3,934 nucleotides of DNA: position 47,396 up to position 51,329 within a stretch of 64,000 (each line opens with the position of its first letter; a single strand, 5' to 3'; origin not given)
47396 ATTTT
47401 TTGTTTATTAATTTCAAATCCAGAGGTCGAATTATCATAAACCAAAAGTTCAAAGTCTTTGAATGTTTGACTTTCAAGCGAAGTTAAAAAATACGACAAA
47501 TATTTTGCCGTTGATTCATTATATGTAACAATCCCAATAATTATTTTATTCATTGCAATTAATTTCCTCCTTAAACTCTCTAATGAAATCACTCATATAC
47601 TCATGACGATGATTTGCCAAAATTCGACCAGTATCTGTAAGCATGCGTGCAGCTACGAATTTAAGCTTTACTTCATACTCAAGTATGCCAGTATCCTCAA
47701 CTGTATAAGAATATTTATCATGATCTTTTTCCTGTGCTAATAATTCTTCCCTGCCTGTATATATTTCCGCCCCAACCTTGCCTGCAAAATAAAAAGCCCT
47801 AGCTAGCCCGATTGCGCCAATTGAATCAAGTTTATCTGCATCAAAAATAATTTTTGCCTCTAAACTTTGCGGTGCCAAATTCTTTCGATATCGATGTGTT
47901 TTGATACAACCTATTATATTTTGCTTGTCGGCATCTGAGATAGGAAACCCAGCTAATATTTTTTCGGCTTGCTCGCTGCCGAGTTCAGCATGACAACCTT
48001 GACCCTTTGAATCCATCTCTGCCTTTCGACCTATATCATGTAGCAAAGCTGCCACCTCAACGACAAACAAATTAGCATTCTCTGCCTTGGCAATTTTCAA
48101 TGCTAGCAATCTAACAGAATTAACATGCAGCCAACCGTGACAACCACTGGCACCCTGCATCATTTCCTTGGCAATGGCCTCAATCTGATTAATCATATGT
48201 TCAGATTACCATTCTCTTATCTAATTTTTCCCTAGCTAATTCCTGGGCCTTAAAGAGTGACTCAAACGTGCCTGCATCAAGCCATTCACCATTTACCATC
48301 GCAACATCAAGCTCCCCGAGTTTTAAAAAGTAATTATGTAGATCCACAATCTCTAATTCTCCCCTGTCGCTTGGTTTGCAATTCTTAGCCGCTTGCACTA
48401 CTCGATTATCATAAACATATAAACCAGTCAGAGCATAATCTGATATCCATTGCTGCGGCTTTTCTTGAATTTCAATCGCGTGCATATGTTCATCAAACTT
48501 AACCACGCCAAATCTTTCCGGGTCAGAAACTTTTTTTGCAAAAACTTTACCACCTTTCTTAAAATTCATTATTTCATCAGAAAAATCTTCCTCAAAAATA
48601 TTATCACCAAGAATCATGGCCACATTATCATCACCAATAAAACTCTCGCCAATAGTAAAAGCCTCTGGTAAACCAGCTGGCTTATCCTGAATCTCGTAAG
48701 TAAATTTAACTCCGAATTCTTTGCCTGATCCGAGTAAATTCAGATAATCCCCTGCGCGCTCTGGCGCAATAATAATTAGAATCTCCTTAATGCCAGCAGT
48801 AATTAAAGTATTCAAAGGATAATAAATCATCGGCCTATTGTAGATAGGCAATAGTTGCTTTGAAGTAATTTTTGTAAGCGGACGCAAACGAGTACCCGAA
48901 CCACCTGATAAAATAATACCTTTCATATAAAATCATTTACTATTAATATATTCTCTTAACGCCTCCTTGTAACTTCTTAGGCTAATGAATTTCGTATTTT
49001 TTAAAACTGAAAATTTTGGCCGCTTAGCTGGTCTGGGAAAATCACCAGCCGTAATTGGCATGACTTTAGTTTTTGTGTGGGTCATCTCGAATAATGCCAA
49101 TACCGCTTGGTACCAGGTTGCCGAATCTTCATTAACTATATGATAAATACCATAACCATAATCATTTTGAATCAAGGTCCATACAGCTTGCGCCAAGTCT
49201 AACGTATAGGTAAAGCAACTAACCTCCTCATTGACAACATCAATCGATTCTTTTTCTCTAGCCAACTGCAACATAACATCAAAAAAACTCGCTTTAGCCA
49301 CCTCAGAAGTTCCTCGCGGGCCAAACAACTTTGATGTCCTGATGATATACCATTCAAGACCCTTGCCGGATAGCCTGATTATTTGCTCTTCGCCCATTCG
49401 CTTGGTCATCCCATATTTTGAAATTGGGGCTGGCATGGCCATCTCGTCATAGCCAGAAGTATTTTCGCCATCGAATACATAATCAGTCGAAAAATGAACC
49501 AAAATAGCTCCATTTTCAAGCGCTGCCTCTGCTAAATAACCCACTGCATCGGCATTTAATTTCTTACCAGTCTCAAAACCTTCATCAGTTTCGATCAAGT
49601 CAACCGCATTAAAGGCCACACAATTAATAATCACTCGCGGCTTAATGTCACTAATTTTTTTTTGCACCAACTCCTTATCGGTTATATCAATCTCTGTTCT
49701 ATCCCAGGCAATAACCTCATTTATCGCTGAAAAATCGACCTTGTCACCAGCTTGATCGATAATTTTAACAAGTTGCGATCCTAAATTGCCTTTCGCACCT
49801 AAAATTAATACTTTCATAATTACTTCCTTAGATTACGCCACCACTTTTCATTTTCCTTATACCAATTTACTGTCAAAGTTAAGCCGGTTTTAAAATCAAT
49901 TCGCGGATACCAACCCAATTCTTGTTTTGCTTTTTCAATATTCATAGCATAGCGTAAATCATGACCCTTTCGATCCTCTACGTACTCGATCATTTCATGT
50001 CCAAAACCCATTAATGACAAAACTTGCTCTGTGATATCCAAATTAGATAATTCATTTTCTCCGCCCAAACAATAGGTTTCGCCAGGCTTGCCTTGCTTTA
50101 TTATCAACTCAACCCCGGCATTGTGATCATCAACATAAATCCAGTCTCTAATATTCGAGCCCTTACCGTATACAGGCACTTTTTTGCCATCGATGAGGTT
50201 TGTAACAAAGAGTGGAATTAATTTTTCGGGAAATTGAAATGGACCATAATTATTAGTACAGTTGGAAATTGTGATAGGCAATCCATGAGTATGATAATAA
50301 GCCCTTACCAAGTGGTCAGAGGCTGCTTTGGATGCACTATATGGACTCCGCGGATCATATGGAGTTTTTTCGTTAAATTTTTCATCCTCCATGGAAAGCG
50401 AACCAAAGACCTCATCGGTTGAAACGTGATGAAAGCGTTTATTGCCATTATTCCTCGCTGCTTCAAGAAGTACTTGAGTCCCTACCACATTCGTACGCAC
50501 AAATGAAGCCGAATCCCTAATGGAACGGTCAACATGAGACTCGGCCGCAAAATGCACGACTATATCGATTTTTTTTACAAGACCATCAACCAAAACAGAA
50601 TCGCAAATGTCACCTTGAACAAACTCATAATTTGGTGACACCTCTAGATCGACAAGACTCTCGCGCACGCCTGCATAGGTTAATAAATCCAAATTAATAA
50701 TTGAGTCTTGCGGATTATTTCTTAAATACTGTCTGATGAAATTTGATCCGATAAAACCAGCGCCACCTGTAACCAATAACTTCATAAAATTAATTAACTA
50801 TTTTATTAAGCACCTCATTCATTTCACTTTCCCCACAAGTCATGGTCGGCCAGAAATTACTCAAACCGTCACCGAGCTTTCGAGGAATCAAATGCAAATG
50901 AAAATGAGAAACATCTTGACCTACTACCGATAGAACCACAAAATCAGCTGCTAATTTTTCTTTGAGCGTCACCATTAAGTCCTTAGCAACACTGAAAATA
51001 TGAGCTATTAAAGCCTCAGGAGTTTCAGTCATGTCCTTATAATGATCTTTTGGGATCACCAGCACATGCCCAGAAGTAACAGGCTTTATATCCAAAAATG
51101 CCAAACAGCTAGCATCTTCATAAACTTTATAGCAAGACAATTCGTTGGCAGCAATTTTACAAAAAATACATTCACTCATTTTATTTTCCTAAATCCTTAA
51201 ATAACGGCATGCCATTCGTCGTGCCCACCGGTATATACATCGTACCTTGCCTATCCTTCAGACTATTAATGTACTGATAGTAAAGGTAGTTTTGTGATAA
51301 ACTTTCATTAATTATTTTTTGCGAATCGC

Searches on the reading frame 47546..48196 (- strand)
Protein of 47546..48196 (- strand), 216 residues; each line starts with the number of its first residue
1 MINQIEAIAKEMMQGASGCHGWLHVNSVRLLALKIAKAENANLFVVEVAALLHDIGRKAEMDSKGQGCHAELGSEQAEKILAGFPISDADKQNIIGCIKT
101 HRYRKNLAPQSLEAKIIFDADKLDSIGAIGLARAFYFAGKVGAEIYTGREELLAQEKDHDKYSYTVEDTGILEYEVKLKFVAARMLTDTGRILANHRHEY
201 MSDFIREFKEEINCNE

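Call 17: search_protein_families(library=pfam, proteins=[window:47546-48196:-], max_evalue=0.001)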
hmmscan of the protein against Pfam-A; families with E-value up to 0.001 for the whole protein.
window:47546-48196:- (216 aa): 1 family
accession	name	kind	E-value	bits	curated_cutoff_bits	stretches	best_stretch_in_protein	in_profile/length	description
PF01966.28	HD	-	1.3e-12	48.4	22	1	24-124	4-114/116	HD domain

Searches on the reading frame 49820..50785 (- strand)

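Call 17: search_protein_families(library=pfam, proteins=[window:49820-50785:-], max_evalue=0.001)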
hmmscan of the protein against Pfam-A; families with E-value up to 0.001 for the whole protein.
window:49820-50785:- (321 aa): 7 families
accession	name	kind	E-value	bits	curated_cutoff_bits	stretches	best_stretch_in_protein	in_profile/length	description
PF16363.11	GDP_Man_Dehyd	-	1.5e-81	274.9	27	1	4-303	1-330/332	GDP-mannose 4,6 dehydratase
PF01370.27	Epimerase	-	1.7e-62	211.4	20.9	1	4-241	2-240/240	NAD dependent epimerase/dehydratase family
PF01073.25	3Beta_HSD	-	3.2e-23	82.6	22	1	4-219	1-219/280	3-beta hydroxysteroid dehydrogenase/isomerase family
PF07993.18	NAD_binding_4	-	8.4e-19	68.2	20.1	1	5-176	1-204/258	Male sterility protein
PF02719.21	Polysacc_synt_2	-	2.3e-18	66.8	20.2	1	3-126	1-131/293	Polysaccharide biosynthesis protein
PF04321.23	RmlD_sub_bind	-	8.9e-15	54.9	27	1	1-167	1-143/287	RmlD substrate binding domain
PF13460.12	NAD_binding_10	-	2.5e-07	31.2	27.2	1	7-162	1-133/184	NAD(P)H-binding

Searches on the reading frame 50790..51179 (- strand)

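Call 18: search_protein_families(library=pfam, proteins=[window:50790-51179:-], max_evalue=0.001)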
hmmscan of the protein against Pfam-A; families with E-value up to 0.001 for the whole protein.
window:50790-51179:- (129 aa): 3 families
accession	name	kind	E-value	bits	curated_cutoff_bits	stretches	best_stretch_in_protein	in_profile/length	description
PF01230.28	HIT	-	2.6e-21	76.5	21.5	1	13-101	3-96/98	HIT domain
PF11969.13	DcpS_C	-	1.2e-15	58.3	24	1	3-99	1-101/114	Scavenger mRNA decapping enzyme C-term binding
PF04677.20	CwfJ_C_1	-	1.4e-05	25.3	21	1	25-99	35-108/122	Protein similar to CwfJ C-terminus 1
